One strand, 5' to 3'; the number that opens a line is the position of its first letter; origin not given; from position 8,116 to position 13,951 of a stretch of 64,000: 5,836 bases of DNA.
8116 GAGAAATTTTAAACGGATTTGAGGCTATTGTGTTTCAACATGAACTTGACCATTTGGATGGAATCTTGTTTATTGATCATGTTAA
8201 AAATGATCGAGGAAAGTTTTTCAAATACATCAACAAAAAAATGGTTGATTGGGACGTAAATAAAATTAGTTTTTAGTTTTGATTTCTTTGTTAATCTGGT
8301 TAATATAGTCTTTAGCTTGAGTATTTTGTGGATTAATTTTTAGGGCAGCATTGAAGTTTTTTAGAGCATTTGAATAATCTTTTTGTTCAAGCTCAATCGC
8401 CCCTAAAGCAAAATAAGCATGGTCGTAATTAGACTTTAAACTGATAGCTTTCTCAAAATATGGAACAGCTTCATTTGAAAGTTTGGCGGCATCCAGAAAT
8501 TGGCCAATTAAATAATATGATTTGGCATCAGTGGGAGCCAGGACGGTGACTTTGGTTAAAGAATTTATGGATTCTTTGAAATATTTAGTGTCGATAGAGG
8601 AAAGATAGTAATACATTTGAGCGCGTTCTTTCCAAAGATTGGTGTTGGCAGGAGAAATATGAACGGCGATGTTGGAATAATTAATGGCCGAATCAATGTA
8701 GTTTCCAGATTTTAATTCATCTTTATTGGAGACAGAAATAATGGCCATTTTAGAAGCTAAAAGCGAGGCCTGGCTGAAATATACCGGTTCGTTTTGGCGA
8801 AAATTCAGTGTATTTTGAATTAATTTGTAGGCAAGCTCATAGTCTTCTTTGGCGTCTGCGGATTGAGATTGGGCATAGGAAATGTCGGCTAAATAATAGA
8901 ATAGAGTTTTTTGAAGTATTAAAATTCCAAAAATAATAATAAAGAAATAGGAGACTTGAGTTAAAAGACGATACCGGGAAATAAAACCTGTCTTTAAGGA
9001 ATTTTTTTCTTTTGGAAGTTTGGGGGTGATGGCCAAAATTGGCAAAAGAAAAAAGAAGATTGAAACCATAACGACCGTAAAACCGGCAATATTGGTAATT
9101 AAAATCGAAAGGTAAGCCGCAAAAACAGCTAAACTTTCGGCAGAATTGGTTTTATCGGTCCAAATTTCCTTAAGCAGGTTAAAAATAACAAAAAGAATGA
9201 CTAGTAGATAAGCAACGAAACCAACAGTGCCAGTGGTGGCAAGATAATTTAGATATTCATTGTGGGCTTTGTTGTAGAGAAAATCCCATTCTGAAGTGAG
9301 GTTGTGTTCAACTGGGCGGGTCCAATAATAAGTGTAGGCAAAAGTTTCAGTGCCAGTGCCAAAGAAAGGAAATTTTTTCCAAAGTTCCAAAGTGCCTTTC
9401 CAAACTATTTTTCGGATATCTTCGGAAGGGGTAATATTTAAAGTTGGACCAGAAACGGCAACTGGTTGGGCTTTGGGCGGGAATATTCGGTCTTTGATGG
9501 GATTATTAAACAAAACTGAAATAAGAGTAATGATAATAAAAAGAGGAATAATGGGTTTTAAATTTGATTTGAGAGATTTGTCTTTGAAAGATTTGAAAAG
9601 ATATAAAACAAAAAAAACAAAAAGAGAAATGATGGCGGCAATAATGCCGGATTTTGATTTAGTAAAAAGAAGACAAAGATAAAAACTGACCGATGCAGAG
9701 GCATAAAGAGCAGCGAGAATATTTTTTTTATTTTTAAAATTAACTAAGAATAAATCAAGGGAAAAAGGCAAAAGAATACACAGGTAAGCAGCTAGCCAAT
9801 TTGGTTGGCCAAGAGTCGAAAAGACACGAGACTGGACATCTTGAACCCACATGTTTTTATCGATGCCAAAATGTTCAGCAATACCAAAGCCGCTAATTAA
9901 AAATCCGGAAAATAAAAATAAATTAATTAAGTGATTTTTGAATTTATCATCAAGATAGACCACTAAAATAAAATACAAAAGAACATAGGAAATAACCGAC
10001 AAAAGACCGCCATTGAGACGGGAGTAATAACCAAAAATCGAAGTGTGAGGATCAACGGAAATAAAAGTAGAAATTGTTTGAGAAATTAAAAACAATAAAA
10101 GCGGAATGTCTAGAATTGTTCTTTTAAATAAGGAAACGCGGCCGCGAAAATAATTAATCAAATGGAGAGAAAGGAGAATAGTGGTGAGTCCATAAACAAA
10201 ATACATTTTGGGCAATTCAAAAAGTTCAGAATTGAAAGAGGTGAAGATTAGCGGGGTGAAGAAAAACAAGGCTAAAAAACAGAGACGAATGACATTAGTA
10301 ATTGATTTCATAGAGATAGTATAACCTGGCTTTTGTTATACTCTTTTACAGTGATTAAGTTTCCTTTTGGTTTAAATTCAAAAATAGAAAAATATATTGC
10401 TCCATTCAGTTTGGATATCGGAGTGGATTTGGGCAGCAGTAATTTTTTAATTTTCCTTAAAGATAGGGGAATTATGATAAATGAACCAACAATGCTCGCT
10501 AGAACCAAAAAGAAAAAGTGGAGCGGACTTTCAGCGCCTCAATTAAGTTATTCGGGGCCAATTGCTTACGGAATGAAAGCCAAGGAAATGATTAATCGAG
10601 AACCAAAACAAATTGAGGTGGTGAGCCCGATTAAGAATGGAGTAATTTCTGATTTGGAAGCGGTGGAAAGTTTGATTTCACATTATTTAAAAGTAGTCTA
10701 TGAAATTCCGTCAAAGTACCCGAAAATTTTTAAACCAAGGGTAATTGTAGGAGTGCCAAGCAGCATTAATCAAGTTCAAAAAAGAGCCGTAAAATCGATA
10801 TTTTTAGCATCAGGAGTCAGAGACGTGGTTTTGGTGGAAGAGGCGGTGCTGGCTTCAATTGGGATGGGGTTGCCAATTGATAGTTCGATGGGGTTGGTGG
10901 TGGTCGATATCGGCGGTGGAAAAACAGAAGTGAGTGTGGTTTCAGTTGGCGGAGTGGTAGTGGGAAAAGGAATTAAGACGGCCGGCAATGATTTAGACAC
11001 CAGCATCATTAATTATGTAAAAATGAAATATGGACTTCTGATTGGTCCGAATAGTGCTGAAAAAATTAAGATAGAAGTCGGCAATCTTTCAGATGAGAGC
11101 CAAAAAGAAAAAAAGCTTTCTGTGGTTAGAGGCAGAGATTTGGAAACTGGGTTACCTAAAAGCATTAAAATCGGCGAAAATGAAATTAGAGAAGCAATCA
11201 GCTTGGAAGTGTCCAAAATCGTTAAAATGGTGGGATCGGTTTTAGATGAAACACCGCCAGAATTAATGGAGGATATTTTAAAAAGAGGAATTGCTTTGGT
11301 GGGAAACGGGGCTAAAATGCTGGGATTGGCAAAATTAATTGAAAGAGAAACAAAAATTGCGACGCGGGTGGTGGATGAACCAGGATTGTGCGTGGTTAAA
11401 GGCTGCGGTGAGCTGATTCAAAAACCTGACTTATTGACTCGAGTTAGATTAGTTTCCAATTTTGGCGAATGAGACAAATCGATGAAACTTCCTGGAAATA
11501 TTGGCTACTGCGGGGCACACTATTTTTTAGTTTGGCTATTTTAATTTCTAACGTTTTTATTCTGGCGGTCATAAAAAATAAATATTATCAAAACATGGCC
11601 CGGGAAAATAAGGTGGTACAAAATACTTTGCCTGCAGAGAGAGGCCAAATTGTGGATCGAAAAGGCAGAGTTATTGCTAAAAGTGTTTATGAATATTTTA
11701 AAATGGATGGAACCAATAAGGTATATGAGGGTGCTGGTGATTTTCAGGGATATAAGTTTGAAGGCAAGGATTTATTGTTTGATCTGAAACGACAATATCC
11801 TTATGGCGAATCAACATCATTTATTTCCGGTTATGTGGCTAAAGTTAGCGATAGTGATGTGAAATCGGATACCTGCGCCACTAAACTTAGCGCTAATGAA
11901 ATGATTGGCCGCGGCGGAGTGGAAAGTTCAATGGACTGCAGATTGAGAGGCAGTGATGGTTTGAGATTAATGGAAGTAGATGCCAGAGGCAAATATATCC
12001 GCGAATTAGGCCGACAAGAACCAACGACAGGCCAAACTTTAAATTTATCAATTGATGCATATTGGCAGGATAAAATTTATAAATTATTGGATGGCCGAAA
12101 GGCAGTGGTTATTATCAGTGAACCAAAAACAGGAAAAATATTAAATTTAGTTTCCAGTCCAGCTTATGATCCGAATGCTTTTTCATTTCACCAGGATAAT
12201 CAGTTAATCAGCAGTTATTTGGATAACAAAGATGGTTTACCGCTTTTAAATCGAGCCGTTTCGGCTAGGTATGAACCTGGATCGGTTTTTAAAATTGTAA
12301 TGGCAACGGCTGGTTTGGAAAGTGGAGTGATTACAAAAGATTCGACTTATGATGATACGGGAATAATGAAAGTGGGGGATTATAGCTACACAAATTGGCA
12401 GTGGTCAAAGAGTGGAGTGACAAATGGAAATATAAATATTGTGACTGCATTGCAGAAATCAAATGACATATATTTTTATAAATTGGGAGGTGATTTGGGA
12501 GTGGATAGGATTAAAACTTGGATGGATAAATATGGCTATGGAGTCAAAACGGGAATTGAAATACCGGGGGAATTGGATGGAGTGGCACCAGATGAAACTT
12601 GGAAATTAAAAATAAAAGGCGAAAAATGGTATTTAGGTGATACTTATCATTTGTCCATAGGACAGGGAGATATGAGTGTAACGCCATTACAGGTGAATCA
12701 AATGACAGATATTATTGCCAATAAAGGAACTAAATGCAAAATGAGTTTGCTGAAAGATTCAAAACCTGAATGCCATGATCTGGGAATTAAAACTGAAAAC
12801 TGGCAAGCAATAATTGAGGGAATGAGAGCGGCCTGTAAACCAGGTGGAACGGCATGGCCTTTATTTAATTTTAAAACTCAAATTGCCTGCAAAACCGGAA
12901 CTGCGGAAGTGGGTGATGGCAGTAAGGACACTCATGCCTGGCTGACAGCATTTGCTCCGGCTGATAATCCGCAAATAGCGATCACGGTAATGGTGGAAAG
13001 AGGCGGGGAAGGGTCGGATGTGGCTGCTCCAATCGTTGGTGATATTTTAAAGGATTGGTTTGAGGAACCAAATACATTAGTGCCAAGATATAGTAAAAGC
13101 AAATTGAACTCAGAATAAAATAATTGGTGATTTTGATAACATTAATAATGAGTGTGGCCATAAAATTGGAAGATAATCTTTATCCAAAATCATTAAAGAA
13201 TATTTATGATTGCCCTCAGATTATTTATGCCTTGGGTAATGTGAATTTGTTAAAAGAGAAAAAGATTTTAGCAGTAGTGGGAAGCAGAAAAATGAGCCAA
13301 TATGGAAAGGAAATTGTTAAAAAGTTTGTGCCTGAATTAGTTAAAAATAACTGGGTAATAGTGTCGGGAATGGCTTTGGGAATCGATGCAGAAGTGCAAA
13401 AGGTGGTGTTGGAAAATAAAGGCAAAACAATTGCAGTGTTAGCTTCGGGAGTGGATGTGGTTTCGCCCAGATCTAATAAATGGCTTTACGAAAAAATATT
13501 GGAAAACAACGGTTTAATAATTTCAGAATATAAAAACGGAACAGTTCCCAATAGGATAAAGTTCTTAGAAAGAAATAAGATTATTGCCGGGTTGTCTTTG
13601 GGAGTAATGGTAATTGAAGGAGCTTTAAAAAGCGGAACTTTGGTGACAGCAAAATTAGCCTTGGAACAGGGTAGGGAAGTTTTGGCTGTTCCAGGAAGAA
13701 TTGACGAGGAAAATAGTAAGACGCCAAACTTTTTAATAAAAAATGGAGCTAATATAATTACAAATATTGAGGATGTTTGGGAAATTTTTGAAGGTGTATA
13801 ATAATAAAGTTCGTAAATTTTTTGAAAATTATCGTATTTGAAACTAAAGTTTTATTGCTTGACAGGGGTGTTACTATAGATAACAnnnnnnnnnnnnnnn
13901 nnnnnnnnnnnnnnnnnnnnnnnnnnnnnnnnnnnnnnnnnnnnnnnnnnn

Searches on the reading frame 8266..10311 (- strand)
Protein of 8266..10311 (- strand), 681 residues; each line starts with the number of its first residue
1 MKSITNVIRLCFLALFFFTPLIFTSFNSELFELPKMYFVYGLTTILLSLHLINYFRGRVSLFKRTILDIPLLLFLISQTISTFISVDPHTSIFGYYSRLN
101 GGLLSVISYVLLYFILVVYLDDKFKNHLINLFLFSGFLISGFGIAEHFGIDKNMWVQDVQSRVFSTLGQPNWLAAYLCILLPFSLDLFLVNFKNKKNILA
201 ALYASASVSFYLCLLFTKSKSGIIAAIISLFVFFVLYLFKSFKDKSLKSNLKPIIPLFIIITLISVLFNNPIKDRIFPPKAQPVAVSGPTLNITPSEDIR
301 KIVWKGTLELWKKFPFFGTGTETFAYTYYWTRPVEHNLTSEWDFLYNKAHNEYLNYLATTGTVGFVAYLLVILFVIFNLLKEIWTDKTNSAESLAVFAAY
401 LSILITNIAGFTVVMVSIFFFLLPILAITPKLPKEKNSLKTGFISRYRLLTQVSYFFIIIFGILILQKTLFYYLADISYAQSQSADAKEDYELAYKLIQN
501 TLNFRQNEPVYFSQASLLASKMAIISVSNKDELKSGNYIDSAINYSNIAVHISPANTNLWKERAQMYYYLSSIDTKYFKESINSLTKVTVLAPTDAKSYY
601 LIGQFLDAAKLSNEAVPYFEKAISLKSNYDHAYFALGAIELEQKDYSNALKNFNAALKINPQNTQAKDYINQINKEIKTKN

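Call 53: search_protein_families(library=pfam, proteins=[window:8266-10311:-], max_evalue=0.001)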
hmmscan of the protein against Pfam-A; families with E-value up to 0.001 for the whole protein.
window:8266-10311:- (681 aa): 10 families
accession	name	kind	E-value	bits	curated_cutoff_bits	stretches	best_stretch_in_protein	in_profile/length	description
PF04932.20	Wzy_C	-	3.1e-17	63.2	31.7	1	208-369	4-149/149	O-Antigen ligase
PF13181.12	TPR_8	-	1.3e-10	41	25.7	1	596-628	1-33/34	Tetratricopeptide repeat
PF07719.23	TPR_2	-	2.1e-10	40.3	27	1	632-663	3-34/34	Tetratricopeptide repeat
PF00515.34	TPR_1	-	1.8e-08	34.3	27.8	1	632-663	3-34/34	Tetratricopeptide repeat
PF13414.12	TPR_11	-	5.8e-07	29.5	26.8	0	638-663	2-27/42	TPR repeat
PF13424.12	TPR_12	-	2e-05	25.1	30.1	1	598-660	5-75/77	Tetratricopeptide repeat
PF14853.12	Fis1_TPR_C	-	2.2e-05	25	25.3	1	633-678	6-49/53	Fis1 C-terminal tetratricopeptide repeat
PF13428.12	TPR_14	-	2.3e-05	25.1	23.5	0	631-666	2-37/44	Tetratricopeptide repeat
PF13432.12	TPR_16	-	9.2e-05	23.2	32.7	1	614-663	15-64/65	Tetratricopeptide repeat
PF13431.12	TPR_17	-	0.00029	21.3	24.4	0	618-650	1-33/34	Tetratricopeptide repeat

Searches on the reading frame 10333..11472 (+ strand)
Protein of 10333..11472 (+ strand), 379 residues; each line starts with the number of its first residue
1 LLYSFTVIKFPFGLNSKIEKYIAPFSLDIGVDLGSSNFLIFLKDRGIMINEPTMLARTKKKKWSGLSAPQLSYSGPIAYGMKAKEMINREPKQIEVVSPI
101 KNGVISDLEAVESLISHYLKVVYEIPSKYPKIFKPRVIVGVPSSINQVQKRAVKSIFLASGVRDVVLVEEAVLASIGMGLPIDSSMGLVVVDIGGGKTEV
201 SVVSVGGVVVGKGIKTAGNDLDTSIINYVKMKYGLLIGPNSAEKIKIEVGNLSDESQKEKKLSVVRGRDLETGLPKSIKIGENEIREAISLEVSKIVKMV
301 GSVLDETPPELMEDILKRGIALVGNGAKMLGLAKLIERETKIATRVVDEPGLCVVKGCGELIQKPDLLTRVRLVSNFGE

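Call 53: search_protein_families(library=pfam, proteins=[window:10333-11472:+], max_evalue=0.001)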
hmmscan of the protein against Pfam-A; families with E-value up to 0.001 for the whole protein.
window:10333-11472:+ (379 aa): 4 families
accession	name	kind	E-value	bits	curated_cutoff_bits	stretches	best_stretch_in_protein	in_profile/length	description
PF06723.19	MreB_Mbl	-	2.7e-100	335.9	27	1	28-367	3-324/327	MreB/Mbl protein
PF14450.12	FtsA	-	1.8e-10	41.7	31.8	1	189-347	1-110/127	Cell division protein FtsA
PF00022.25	Actin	-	3.7e-10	39.4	27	1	87-244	53-201/410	Actin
PF00012.26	HSP70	-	7.9e-08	31.4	20.6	1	136-263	135-268/599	Hsp70 protein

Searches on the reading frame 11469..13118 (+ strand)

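Call 53: search_protein_families(library=pfam, proteins=[window:11469-13118:+], max_evalue=0.001)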
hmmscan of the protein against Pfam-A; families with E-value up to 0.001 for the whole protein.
window:11469-13118:+ (549 aa): 2 families
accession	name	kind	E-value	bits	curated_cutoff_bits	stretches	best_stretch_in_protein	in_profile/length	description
PF00905.27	Transpeptidase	-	2.7e-66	224.2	22.1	1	213-528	2-299/299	Penicillin binding protein transpeptidase domain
PF03717.20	PBP_dimer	-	3.2e-20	73.7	24.4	1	99-180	99-179/180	Penicillin-binding Protein dimerisation domain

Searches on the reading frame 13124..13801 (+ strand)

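Call 53: search_protein_families(library=pfam, proteins=[window:13124-13801:+], max_evalue=0.001)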
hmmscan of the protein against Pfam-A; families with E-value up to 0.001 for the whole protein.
window:13124-13801:+ (225 aa): 2 families
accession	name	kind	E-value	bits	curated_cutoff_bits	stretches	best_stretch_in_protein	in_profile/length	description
PF02481.21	DNA_processg_A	-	1.3e-74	250.4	29.6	1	13-213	10-211/212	DNA recombination-mediator protein A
PF18306.6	LDcluster4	-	3.7e-05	23.8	26.3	1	47-192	2-125/151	SLOG cluster4 family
